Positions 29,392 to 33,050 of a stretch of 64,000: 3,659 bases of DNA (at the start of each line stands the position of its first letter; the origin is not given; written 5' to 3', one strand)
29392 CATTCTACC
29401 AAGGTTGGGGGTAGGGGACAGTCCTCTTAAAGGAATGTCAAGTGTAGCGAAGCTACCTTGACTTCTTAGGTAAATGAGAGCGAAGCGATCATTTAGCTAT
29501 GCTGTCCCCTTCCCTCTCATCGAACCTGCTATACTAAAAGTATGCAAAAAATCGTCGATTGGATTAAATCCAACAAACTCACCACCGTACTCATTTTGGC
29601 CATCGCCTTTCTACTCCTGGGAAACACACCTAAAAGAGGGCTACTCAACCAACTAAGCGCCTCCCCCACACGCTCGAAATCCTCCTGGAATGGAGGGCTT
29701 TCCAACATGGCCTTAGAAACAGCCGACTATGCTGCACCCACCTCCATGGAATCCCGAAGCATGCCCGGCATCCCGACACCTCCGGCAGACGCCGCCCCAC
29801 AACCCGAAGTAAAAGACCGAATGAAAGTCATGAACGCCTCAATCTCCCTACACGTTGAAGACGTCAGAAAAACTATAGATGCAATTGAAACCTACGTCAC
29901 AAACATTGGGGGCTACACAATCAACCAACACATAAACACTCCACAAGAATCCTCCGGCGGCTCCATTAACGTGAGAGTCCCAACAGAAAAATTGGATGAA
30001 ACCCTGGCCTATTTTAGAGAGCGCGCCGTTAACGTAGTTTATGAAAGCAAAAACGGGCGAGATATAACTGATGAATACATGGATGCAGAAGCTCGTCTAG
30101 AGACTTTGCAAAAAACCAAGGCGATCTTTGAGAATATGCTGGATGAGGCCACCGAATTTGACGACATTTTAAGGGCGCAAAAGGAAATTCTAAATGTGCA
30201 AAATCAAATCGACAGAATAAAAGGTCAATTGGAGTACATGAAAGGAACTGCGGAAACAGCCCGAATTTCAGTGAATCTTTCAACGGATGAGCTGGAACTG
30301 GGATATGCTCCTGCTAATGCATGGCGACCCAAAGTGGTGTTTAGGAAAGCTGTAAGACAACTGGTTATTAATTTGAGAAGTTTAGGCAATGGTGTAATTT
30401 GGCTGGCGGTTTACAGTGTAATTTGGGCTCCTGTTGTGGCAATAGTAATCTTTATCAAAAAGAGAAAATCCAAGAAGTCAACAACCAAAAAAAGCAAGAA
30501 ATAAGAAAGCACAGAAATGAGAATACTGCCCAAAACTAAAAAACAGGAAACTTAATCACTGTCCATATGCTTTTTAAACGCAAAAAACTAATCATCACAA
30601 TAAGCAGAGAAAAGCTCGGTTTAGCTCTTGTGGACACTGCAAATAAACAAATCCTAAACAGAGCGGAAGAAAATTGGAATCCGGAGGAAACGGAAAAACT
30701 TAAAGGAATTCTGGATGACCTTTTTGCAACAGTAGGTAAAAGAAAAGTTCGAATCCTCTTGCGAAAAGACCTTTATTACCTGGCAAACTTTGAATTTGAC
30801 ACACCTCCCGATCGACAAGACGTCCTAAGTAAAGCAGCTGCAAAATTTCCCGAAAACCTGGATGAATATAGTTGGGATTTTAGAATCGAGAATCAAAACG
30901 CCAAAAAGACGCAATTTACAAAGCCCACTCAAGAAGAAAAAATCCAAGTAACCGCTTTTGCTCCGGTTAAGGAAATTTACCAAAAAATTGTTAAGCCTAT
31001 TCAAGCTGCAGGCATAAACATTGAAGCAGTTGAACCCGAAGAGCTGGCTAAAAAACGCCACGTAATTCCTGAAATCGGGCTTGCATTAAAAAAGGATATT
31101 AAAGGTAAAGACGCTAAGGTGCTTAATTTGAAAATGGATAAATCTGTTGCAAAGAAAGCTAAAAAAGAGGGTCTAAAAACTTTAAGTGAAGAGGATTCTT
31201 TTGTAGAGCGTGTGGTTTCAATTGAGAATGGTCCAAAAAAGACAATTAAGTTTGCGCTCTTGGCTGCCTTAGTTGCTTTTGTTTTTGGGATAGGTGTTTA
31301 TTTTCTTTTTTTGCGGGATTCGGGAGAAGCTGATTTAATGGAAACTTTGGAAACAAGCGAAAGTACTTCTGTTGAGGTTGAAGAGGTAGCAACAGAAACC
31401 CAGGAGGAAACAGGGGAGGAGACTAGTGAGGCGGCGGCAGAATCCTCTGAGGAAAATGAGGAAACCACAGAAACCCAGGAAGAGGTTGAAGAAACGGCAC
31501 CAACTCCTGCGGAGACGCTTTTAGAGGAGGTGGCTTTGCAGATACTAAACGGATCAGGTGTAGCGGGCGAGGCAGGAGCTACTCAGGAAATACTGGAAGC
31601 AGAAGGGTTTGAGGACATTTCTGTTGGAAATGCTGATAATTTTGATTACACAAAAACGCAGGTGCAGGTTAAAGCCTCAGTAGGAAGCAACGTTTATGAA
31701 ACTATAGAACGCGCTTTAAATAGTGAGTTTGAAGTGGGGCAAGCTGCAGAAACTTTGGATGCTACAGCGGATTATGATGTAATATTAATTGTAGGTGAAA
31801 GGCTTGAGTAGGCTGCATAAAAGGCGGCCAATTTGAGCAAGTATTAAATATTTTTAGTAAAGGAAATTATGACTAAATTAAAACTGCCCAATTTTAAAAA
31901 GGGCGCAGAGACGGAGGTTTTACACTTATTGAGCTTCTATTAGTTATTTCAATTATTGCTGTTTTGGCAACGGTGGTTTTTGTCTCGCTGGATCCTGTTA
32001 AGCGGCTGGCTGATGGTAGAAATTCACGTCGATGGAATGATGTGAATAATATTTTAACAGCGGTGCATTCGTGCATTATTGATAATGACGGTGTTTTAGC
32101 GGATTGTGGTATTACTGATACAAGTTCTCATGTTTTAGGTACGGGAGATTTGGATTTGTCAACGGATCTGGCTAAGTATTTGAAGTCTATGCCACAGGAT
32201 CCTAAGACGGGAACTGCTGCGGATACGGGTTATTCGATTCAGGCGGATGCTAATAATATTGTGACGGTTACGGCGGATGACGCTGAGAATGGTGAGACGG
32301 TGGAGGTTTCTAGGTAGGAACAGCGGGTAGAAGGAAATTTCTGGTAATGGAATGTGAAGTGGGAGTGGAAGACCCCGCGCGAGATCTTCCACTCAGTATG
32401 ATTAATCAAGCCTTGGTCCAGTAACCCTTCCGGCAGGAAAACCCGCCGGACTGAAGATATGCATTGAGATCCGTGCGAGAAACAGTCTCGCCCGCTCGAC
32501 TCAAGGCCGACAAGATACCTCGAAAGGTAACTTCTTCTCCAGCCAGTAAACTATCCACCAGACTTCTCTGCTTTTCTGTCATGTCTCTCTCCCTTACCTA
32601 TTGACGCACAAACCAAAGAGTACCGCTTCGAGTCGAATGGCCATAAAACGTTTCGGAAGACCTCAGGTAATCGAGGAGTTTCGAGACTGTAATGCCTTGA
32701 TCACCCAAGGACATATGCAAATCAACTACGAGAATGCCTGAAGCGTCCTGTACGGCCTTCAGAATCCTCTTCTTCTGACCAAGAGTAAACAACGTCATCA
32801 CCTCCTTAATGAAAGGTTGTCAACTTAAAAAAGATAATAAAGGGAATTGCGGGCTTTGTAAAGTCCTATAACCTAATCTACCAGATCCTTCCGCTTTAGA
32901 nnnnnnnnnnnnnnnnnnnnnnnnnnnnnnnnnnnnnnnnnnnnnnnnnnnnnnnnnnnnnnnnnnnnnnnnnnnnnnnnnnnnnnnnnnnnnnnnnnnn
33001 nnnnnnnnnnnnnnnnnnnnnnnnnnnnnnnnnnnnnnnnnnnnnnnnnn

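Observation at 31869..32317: Type IV pilin-like gene with the leader and mature N-terminus in different frames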

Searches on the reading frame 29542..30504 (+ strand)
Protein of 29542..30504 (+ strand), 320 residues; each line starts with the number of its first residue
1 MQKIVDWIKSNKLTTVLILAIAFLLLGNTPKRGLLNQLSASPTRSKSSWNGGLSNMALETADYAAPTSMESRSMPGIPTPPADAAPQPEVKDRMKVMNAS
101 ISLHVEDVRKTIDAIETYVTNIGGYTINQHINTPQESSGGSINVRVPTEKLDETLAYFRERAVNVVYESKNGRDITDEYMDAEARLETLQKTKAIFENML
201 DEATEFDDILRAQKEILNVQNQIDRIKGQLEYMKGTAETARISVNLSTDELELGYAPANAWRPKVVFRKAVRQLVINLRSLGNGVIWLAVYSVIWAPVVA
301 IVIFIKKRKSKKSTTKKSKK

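Call 9: search_protein_families(library=pfam, proteins=[window:29542-30504:+], max_evalue=0.01)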
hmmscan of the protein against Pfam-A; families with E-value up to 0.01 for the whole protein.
window:29542-30504:+ (320 aa): 2 families
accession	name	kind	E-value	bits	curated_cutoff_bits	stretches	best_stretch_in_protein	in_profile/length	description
PF14257.11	DUF4349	-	2.7e-38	131.9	27.7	1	96-303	4-208/213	Domain of unknown function (DUF4349)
PF13729.12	TraF_2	-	0.0083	15.8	25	0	81-157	5-73/264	F plasmid transfer operon, TraF, protein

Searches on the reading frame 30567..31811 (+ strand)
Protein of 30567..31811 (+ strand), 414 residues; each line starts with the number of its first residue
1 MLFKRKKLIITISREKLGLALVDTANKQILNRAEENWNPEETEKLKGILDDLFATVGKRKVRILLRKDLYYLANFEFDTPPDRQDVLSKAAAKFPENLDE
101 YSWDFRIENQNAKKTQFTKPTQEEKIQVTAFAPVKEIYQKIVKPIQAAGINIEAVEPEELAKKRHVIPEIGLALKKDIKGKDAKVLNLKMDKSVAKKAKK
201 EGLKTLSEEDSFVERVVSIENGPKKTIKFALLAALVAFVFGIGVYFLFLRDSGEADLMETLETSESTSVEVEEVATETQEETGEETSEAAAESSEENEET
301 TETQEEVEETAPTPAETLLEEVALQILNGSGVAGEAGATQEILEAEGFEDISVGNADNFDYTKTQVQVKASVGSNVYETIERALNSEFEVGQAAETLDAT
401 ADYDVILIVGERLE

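Call 9: search_protein_families(library=pfam, proteins=[window:30567-31811:+], max_evalue=0.01)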
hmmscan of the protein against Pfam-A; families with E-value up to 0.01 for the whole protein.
window:30567-31811:+ (414 aa): 2 families
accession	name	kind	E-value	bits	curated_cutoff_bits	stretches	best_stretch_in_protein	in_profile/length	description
PF13399.11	LytR_C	-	1.6e-09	39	22.2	1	322-411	2-84/86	LytR cell envelope-related transcriptional attenuator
PF20570.3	DUF6779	-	0.00047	21.2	28.1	1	228-309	2-82/108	Domain of unknown function (DUF6779)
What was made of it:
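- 30567..31811 (+): Upstream gene for a 414-aa LytR_C-domain protein. It is the conserved upstream neighbour of this pilin family and probably shares an operon with the pilin. Pfam LytR_C E=1.6e-9 (call 9).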

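Call 36: find_encoding_contigs(protein=window:30567-31811:+, flank=2000, max_places=10)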
Protein window:30567-31811:+ (414 aa): no gene with exactly this product is on record in the collection.

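Call 42: search_protein_families(library=ncbifam, proteins=[window:30567-31811:+], max_evalue=0.01)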
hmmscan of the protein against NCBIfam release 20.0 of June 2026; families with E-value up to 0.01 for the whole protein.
window:30567-31811:+ (414 aa): 2 families
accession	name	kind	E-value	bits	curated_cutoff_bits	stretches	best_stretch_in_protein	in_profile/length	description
NF035953.1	integrity_Cei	equivalog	6.9e-05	22.7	150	1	286-368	49-127/212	envelope integrity protein Cei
NF042931.1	SAG1386_EF1546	equivalog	0.0011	19.1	80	1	225-309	27-110/158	SAG1386/EF1546 family surface-associated protein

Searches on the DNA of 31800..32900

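Call 75: search_rna_families(source=window, start=31800, end=32900, threshold=evalue, max_evalue=1)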
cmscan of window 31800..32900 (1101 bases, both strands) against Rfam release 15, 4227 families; matches with E-value up to 1: 0.
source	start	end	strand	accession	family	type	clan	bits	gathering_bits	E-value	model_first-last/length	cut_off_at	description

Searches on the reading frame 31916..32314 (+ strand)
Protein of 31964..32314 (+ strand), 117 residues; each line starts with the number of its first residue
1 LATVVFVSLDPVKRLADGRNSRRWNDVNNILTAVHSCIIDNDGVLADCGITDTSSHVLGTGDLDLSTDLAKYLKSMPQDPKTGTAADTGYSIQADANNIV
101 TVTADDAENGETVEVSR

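Call 25: find_encoding_contigs(protein=window:31964-32314:+, flank=3000, max_places=6)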
Protein seq(117 aa) (117 aa): no gene with exactly this product is on record in the collection.

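Call 29: find_related_loci(query=A2, collection=metagenome_contigs, flank=1500)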
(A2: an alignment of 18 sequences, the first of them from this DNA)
Query A2 (110 aa) in metagenome_contigs; peptide patterns used: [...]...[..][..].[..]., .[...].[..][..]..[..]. (x = any residue, [..] = any of these).
159 stretches matched a pattern; 51 encode a relative of the query (tblastn E <= 1e-3); 51 distinct loci.
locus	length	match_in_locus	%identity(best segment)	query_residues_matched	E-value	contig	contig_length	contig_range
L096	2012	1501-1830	75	1-110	2e-54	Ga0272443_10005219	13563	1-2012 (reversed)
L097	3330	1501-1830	71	1-110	3e-50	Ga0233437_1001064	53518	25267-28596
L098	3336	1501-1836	71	1-110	7e-50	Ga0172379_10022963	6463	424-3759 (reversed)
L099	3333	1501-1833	69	1-110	3e-49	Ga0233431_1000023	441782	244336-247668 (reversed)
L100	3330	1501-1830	65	1-110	5e-47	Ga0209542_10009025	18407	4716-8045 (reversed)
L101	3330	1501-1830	69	1-110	2e-46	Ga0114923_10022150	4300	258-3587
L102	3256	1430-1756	61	2-110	4e-44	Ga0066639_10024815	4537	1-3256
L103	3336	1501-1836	66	1-110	6e-43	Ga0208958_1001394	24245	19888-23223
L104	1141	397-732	63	1-110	1e-43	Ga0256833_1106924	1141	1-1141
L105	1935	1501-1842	58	1-110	1e-40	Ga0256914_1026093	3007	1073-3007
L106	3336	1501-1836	63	1-110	4e-39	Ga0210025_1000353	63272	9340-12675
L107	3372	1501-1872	54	1-110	4e-39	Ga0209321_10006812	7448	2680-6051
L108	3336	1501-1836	63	1-110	4e-39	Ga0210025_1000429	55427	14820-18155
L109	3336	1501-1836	59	1-110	6e-38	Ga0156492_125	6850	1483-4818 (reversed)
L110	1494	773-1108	58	1-110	4e-38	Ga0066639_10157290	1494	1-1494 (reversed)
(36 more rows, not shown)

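Call 49: predict_structure(alignment_id=A3)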
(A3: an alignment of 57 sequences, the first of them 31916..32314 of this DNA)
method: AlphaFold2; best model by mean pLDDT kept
length: 133 residues; sequences in the alignment: 57
mean_pLDDT: 94.0   pTM: 0.79
mean pLDDT of the five models: 94.0, 93.1, 92.9, 91.7, 90.5
residues with pLDDT >= 90: 122; 70-90: 10; 50-70: 1; < 50: 0
segments of 3 or more residues with pLDDT < 50: none
pLDDT, mean of each block of 10 residues (from residue 1): 90 95 90 96 97 95 93 96 93 94 96 94 92 94
secondary structure, 60 per line:
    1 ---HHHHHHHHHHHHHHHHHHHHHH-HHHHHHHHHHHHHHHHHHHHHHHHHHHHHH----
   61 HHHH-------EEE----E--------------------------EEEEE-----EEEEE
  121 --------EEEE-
elements in order: H4-25 H27-56 H61-64 E72-74 E106-110 E116-120 E129-132
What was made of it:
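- On Type IV pilin / prepilin (class III signal peptide): AlphaFold2 mean pLDDT 94, with helices at 4-25 and 27-56 and four strands (call 49).
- AlphaFold pLDDT is 94, with a long N-terminal helix plus a beta-sheet (call 49).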

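Call 52: fold_search(model_id=the predicted structure, library=pdb)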
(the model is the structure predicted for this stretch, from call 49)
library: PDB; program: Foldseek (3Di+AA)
matches with E <= 10: 185; with E <= 0.001: 0
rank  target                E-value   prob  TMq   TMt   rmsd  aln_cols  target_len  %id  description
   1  3s6p_A                1.4e+00  0.08  0.18  0.05   9.5        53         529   23  Crystal Structure of Helicoverpa Armigera Stunt Virus (released 2012-05-30)
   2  7x3k_B                1.8e+00  0.10  0.18  0.05   5.7        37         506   24  Cryo-EM structure of RAC in the State C2 RNC-RAC complex (released 2022-06-29)
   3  3s6p_C                2.0e+00  0.08  0.19  0.05   9.0        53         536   21  Crystal Structure of Helicoverpa Armigera Stunt Virus (released 2012-05-30)
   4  4jnf                  2.2e+00  0.06  0.17  0.12   6.4        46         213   20  Allosteric opening of the polypeptide-binding site when an Hsp70 binds ATP (released 2013-05-29)
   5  7jv5_B                2.4e+00  0.02  0.18  0.08  21.4       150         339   13  Cryo-EM structure of SKF-81297-bound dopamine receptor 1 in complex with Gs protein (released 2021-02-24)
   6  4w9n_D                2.4e+00  0.01  0.13  0.07  12.1        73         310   10  Enoyl-acyl carrier protein-reductase domain from human fatty acid synthase complexed with triclosan (released 2014-10-15)
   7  3f1w                  2.5e+00  0.06  0.19  0.12   6.3        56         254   18  Crystal structure of a mutant proliferating cell nuclear antigen that blocks translesion synthesis (released 2008-12-23)
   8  7o6r                  2.7e+00  0.11  0.18  0.05   5.4        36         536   28  Crystal structure of bovine Hsc70(aa1-554)E213A/D214A in complex with 1H-Indazole (released 2022-05-04)
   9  2op6                  2.9e+00  0.14  0.18  0.16   2.0        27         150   26  Peptide-binding domain of Heat shock 70 kDa protein D precursor from C.elegans (released 2007-02-27)
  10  5e86                  2.9e+00  0.09  0.18  0.11   5.7        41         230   22  isolated SBD of BiP with loop34 modification (released 2015-12-30)
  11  6hab                  2.9e+00  0.08  0.18  0.05   6.4        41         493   29  Crystal structure of BiP V461F (apo) (released 2019-02-06)
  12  4htg                  2.9e+00  0.05  0.15  0.08   3.7        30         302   17  Porphobilinogen Deaminase from Arabidopsis Thaliana (released 2013-02-27)
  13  5e85                  3.1e+00  0.13  0.18  0.11   2.0        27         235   30  isolated SBD of BiP (released 2015-12-30)
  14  3s6p_D                3.1e+00  0.06  0.19  0.05   9.1        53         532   21  Crystal Structure of Helicoverpa Armigera Stunt Virus (released 2012-05-30)
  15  4w9n_C                3.1e+00  0.01  0.13  0.07  12.0        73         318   10  Enoyl-acyl carrier protein-reductase domain from human fatty acid synthase complexed with triclosan (released 2014-10-15)
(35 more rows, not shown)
